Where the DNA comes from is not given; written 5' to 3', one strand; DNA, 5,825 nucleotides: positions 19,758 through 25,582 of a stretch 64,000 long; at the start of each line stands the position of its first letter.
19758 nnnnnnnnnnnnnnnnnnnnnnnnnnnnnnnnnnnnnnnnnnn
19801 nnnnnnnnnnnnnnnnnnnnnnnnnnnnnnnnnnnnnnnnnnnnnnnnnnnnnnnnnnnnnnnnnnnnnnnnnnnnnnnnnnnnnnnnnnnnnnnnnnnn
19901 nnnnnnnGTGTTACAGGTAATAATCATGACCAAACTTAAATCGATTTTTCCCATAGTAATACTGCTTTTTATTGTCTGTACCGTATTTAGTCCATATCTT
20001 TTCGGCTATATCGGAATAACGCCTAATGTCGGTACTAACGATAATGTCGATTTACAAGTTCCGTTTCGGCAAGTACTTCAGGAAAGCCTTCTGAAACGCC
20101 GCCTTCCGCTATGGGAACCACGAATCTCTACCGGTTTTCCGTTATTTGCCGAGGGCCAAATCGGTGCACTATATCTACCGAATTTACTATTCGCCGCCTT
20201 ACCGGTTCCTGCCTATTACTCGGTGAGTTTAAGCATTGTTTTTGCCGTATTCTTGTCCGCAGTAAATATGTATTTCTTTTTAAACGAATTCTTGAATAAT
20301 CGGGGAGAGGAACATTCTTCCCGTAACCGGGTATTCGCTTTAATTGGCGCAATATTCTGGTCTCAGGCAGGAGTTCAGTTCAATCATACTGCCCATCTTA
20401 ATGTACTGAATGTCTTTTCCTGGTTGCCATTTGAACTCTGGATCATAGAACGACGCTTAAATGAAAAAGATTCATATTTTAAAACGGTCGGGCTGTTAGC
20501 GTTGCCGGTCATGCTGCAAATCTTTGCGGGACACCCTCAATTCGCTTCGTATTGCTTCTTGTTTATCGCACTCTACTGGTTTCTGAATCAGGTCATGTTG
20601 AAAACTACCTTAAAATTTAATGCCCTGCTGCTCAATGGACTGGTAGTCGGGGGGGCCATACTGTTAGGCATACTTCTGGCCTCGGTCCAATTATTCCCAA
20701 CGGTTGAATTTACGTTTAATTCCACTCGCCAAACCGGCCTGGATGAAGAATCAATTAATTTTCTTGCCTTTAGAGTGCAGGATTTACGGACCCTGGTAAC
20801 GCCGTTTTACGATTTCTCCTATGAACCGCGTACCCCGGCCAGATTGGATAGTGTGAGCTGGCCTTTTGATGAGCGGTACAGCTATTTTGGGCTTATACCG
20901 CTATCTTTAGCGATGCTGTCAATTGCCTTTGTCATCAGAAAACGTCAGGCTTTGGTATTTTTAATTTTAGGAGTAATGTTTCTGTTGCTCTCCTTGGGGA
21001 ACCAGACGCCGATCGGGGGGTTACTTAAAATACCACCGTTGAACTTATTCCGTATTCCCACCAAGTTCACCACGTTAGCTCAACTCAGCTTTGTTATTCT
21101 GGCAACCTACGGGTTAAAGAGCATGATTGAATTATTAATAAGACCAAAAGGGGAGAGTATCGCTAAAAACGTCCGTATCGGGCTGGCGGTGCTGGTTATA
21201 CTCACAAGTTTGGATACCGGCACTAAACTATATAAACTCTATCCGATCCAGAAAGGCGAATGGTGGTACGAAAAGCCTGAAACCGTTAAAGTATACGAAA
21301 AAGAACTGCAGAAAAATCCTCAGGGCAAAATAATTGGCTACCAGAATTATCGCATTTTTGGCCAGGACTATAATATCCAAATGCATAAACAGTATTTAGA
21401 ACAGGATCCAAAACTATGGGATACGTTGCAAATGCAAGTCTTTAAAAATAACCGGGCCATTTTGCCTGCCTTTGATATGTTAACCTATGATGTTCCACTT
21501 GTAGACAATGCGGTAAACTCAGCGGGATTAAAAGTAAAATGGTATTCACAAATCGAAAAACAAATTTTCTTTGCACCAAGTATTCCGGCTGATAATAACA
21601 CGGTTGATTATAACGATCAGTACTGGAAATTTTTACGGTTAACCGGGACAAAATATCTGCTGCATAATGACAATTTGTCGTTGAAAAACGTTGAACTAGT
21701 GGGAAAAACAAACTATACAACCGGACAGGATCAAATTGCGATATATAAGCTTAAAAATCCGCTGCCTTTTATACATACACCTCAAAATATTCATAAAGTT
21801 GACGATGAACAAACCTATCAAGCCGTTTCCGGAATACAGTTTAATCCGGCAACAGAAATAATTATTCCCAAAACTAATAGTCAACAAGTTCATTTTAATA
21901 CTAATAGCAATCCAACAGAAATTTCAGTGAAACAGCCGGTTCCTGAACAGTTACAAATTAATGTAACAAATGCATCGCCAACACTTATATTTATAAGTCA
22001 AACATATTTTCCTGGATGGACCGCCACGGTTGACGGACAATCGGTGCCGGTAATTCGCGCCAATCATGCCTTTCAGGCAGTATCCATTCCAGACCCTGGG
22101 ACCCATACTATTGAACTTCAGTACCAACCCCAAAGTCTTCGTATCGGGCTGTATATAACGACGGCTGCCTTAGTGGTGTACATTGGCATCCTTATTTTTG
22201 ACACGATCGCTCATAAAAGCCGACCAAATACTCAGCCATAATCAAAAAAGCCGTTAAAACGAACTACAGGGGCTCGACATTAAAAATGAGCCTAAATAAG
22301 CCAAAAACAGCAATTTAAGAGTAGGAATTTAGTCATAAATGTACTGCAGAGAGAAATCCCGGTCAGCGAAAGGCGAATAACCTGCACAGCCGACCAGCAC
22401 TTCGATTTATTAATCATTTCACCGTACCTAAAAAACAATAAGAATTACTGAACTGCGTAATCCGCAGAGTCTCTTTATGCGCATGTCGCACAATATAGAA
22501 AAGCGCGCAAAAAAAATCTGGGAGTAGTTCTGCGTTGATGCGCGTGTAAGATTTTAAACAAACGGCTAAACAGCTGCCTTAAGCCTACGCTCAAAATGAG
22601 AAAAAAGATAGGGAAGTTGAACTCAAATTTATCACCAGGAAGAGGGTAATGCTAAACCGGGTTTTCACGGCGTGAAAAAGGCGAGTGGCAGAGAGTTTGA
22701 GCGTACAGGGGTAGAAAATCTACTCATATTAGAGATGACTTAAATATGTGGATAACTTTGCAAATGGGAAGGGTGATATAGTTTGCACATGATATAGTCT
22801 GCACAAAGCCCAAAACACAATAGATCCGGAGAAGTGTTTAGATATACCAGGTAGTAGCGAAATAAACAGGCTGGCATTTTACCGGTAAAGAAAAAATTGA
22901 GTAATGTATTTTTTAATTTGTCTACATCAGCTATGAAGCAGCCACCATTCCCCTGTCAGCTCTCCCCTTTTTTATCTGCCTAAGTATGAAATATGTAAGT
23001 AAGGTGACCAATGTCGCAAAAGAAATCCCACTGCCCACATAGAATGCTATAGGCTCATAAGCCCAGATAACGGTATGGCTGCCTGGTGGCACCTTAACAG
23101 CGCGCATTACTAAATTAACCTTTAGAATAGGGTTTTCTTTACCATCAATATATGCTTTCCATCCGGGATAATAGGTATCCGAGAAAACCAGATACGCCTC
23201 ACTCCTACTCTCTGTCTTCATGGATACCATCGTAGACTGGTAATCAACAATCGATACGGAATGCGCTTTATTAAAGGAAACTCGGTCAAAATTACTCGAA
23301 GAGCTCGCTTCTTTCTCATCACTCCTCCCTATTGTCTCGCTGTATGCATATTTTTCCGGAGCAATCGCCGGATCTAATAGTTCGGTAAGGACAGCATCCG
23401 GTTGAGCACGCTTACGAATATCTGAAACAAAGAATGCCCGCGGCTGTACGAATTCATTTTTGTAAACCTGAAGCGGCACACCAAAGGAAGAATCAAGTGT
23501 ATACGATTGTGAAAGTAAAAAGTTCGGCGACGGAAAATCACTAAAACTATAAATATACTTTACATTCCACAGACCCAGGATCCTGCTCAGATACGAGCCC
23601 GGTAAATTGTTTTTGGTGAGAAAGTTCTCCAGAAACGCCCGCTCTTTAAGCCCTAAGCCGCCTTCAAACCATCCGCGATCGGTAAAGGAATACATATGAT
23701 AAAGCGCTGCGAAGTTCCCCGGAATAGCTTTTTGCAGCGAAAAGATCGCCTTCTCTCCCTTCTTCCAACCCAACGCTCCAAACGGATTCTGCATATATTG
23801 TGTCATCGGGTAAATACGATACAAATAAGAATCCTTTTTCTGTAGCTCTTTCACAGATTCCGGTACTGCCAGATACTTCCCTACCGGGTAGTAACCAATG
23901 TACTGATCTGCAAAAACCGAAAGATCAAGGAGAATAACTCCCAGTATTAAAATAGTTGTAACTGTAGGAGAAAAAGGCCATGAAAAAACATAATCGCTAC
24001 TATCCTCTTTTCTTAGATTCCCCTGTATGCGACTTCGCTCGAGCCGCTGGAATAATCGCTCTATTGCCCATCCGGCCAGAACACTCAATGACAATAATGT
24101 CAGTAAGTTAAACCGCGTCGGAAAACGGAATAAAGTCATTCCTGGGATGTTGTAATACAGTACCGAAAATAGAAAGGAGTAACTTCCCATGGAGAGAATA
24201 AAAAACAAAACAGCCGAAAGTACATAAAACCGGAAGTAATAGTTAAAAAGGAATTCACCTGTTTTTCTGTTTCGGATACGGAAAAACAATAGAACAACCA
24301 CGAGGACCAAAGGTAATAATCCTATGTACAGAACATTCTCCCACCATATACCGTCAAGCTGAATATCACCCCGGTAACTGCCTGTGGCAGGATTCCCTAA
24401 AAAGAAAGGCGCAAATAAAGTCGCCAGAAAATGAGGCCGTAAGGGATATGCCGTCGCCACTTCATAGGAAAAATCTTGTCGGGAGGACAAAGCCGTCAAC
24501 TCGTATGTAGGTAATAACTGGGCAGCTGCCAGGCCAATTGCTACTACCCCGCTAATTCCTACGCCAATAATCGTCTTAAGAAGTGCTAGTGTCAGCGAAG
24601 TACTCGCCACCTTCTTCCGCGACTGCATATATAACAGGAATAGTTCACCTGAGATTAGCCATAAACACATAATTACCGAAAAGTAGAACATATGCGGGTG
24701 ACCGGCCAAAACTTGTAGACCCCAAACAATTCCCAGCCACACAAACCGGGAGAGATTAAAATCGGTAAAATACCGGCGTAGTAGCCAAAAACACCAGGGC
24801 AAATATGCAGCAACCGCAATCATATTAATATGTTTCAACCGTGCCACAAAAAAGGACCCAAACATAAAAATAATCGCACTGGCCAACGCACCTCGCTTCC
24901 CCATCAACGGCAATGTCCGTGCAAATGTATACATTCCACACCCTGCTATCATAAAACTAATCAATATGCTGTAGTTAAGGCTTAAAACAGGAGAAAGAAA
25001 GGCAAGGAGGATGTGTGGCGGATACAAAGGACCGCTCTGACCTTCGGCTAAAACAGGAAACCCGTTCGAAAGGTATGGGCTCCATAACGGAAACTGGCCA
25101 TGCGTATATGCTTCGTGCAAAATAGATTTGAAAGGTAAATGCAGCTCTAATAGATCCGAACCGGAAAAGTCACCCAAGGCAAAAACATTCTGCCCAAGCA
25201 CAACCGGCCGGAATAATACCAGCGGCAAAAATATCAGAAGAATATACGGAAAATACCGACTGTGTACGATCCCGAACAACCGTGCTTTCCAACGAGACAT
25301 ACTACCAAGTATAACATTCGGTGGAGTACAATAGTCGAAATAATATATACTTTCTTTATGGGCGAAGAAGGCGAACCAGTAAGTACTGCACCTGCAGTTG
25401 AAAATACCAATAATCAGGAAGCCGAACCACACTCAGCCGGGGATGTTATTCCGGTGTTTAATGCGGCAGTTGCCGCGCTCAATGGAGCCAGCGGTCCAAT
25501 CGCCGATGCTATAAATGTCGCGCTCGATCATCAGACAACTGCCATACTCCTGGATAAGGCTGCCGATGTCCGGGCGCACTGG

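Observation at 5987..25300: Dense island of lipid-carrier-dependent GT-C glycosyltransferases next to giant Ser/Thr-rich surface proteins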

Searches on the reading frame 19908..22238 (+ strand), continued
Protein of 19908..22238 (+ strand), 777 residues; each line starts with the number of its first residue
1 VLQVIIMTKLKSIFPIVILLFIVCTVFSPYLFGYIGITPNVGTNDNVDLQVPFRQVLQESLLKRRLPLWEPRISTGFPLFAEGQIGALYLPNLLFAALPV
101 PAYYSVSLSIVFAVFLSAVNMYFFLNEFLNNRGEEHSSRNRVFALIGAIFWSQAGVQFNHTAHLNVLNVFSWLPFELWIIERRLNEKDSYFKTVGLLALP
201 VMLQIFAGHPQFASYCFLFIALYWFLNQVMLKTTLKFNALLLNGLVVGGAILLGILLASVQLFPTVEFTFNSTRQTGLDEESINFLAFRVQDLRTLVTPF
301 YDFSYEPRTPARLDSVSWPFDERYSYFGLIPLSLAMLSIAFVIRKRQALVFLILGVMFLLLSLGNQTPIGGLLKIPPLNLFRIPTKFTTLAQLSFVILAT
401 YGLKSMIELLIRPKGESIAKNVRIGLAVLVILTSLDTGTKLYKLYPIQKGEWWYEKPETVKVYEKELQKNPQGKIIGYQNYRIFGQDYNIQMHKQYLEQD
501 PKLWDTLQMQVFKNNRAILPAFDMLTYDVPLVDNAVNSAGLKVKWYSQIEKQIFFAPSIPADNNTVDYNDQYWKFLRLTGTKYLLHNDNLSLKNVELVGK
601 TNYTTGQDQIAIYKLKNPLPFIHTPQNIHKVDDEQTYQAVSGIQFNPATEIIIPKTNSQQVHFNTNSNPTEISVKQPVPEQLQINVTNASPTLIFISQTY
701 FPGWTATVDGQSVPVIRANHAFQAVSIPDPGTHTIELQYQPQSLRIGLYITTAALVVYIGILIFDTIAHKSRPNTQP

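Call 67: search_solved_structures(query=L005:15967-16668:-, max_evalue=0.001)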
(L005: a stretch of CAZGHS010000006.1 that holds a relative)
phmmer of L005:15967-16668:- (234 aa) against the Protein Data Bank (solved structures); distinct sequences matched with E-value up to 0.001: 19.
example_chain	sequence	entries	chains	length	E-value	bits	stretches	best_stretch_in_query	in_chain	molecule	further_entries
5mlz_A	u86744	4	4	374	3.2e-23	85.7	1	11-216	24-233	Dolichol monophosphate mannose synthase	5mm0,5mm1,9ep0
9hwj_A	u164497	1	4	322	3.9e-14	56.1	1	12-218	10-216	Undecaprenyl-phosphate 4-deoxy-4-formamido-L-arabinose transferase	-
9bhc_C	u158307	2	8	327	4.9e-14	55.7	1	12-218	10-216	Undecaprenyl-phosphate 4-deoxy-4-formamido-L-arabinose transferase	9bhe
8vxh_A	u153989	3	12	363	6.5e-14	55.3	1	12-218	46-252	Undecaprenyl-phosphate 4-deoxy-4-formamido-L-arabinose transferase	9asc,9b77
2z87_A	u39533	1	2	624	6.6e-10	42.2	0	11-110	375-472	Chondroitin synthase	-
2z86_A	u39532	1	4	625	6.6e-10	42.2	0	11-110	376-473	Chondroitin synthase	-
5ekp_C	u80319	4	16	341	1.7e-09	40.8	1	9-140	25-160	Uncharacterized glycosyltransferase sll0501 | Glycosyltransferase sll0501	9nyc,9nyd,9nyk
5eke_A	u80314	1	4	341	1.7e-09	40.8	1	9-140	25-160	Uncharacterized glycosyltransferase sll0501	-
9nye_A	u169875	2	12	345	1.8e-09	40.8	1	9-139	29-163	Glycosyltransferase sll0501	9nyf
3bcv_A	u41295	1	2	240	9.8e-06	28.6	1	11-118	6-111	Putative glycosyltransferase protein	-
6yv7_B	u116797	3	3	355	6.8e-05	25.8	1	11-106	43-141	Glycosyl transferase, family 2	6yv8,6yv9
6yv7_A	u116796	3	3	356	6.8e-05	25.8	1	11-106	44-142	Glycosyl transferase, family 2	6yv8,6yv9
9omj_A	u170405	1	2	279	9.5e-05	25.4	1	12-111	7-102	Glycosyltransferase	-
9omm_A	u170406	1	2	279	0.00012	25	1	12-111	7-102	Glycosyltransferase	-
9omh_A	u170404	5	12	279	0.00012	25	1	12-111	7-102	Glycosyltransferase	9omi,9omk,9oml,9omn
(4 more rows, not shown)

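Call 86: find_encoding_contigs(protein=P0002, flank=10000, max_places=2)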
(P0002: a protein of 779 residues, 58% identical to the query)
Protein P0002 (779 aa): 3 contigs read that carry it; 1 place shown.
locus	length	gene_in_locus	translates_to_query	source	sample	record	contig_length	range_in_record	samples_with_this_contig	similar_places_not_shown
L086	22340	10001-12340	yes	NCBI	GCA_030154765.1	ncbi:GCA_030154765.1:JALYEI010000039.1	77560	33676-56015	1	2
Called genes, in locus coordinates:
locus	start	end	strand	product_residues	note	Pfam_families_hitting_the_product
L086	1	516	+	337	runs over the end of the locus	PF00486:Trans_reg_C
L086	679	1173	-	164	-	-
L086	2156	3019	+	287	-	PF09136:Glucodextran_B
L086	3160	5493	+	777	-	PF09586:YfhO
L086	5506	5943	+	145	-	PF00293:NUDIX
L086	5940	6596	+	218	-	PF03575:Peptidase_S51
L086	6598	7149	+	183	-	PF00293:NUDIX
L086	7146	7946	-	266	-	PF00520:Ion_trans (weak), PF07885:Ion_trans_2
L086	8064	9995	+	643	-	PF11028:TMEM260_N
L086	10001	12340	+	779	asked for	-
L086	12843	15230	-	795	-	PF09586:YfhO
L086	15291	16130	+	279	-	-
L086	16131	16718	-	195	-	PF09721:Exosortase_EpsH (faint)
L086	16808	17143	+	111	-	PF04020:Phage_holin_4_2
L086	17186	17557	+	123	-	-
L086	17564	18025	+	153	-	-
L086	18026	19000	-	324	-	PF01636:APH, PF01633:Choline_kinase (faint)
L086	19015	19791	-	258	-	-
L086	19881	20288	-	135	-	PF00076:RRM_1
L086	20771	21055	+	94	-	PF00216:Bac_DNA_binding, PF18291:HU-HIG (weak)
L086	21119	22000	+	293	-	PF00293:NUDIX, PF14815:NUDIX_4 (faint), PF00293:NUDIX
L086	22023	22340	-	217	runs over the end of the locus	PF12917:YfbR-like, PF13023:HD_3 (weak)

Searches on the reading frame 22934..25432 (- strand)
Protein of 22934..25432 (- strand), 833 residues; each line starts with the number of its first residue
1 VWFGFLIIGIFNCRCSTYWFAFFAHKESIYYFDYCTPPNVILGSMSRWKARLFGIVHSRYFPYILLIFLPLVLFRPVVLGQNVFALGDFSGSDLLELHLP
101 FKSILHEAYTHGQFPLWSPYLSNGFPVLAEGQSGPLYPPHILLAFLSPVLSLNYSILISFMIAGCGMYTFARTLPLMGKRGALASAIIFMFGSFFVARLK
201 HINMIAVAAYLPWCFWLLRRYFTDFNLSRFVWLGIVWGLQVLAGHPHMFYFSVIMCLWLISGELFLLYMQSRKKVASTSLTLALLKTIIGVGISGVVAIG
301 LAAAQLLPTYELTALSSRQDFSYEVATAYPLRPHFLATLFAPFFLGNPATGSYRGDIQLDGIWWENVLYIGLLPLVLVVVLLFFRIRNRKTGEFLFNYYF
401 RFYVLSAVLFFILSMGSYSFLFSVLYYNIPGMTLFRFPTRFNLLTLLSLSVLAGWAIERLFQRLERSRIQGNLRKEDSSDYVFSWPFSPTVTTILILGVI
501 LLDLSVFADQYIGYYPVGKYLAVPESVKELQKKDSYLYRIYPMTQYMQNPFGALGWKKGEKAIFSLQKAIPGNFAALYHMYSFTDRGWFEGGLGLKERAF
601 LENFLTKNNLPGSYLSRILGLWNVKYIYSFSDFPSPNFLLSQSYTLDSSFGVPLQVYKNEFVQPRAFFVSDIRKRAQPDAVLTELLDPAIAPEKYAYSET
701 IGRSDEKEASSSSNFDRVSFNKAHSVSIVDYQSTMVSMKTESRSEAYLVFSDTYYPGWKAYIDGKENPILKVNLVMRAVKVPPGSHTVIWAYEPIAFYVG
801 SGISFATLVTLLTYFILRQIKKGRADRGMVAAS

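Call 4: search_protein_families(library=pfam, proteins=[window:22934-25432:-], max_evalue=0.01)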
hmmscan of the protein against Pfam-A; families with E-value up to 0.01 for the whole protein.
window:22934-25432:- (833 aa): 1 family
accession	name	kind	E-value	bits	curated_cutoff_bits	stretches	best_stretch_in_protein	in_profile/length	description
PF09586.16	YfhO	-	4.8e-14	52.1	28.5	1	722-804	752-835/835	Bacterial membrane protein YfhO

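Call 15: search_protein_families(library=ncbifam, proteins=[window:22934-25432:-], max_evalue=0.1)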
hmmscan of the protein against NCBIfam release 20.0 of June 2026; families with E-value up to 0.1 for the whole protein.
window:22934-25432:- (833 aa): 2 families
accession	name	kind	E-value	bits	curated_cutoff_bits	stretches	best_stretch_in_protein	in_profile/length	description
NF047590.1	GlcsyltransPgfM2Strep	equivalog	3.5e-06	25.5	1500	1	740-814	802-876/884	glycosyltransferase PgfM2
NF053599.1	transp_MmpA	equivalog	0.0061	15.2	210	1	376-467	258-347/543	MmpA family trehalose lipid delivery protein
